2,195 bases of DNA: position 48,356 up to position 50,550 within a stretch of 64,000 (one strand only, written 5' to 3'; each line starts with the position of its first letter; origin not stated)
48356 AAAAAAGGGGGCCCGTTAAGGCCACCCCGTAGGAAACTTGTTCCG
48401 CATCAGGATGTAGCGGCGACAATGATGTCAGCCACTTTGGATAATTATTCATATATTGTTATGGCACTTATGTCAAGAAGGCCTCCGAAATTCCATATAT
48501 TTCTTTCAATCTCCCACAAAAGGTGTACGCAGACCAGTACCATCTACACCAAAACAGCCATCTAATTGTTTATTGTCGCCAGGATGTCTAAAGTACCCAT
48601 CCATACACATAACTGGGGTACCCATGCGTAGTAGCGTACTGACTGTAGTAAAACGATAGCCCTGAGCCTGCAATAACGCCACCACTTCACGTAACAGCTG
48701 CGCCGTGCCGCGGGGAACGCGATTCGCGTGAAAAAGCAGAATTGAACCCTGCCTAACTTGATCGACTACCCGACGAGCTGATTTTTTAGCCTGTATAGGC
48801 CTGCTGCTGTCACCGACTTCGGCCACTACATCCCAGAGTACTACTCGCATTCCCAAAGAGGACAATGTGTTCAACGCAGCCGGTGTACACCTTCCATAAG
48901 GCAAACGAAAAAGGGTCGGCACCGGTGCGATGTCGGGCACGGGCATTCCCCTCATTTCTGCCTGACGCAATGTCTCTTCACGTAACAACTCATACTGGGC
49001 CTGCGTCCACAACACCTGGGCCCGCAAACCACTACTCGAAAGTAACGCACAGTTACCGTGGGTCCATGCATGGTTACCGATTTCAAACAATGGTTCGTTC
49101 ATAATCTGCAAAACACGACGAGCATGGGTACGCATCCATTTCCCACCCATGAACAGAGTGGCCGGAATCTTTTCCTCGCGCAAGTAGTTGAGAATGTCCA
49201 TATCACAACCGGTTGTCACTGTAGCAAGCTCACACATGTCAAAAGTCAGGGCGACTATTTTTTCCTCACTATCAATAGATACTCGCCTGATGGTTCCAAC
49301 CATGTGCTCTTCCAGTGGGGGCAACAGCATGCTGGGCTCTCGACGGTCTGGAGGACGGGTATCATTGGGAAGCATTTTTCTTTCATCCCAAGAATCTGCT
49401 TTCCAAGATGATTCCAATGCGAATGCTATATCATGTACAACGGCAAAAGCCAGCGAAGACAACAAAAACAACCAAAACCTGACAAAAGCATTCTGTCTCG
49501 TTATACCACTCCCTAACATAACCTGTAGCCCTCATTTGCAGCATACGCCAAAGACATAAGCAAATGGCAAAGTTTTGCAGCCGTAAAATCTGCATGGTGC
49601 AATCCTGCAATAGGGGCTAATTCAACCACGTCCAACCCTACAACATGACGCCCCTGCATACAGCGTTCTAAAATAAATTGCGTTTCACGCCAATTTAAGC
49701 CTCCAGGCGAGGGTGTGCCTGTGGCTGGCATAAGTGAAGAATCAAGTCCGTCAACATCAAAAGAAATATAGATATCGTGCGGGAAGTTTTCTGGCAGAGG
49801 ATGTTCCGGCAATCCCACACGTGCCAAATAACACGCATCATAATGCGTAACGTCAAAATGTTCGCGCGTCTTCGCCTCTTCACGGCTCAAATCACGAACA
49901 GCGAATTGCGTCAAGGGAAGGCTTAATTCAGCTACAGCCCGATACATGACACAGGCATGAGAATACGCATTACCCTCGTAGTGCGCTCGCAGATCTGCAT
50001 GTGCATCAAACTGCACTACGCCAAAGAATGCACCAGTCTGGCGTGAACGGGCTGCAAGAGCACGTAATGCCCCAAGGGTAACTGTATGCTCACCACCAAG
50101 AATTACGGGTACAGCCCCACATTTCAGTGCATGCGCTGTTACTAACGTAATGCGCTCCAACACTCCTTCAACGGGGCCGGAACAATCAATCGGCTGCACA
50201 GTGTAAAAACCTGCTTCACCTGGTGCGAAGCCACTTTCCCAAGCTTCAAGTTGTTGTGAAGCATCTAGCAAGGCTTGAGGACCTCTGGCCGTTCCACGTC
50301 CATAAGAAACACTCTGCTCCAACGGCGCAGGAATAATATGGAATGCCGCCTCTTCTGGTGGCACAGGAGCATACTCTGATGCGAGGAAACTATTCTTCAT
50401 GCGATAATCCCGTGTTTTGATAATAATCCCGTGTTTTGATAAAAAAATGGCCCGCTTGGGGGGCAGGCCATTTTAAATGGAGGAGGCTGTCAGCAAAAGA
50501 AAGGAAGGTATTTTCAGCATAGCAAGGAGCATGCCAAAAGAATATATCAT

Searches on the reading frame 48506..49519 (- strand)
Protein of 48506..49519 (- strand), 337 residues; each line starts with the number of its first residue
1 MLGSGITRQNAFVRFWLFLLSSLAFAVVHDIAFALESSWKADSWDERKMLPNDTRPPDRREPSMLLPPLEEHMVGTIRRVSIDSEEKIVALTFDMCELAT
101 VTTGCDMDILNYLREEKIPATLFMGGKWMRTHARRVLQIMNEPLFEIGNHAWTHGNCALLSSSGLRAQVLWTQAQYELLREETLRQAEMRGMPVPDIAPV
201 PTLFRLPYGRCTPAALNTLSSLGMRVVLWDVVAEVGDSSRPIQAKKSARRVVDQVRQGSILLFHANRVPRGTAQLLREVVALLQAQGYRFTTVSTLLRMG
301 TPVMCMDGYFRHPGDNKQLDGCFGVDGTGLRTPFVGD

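Call 56: search_protein_families(library=pfam, proteins=[window:48506-49519:-], max_evalue=0.0001)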
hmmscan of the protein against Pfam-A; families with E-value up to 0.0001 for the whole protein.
window:48506-49519:- (337 aa): 1 family
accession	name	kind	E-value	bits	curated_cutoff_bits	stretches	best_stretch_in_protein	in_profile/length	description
PF01522.26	Polysacc_deac_1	-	3.1e-20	72.8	23.1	1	83-227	3-124/124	Polysaccharide deacetylase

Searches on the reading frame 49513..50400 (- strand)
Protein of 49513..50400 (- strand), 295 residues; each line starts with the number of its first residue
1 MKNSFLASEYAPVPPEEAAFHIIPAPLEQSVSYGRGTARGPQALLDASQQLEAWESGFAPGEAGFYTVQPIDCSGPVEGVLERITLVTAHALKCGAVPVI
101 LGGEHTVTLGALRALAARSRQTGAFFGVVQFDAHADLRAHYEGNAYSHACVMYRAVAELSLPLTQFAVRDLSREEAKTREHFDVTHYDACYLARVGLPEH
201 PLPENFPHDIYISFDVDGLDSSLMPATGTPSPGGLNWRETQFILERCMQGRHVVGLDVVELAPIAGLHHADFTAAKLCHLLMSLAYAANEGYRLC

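Call 56: search_protein_families(library=pfam, proteins=[window:49513-50400:-], max_evalue=0.0001)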
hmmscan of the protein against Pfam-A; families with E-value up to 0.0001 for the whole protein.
window:49513-50400:- (295 aa): 1 family
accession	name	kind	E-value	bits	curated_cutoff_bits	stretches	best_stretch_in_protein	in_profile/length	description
PF00491.26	Arginase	-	8.8e-59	199.7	22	1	19-282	2-275/280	Arginase family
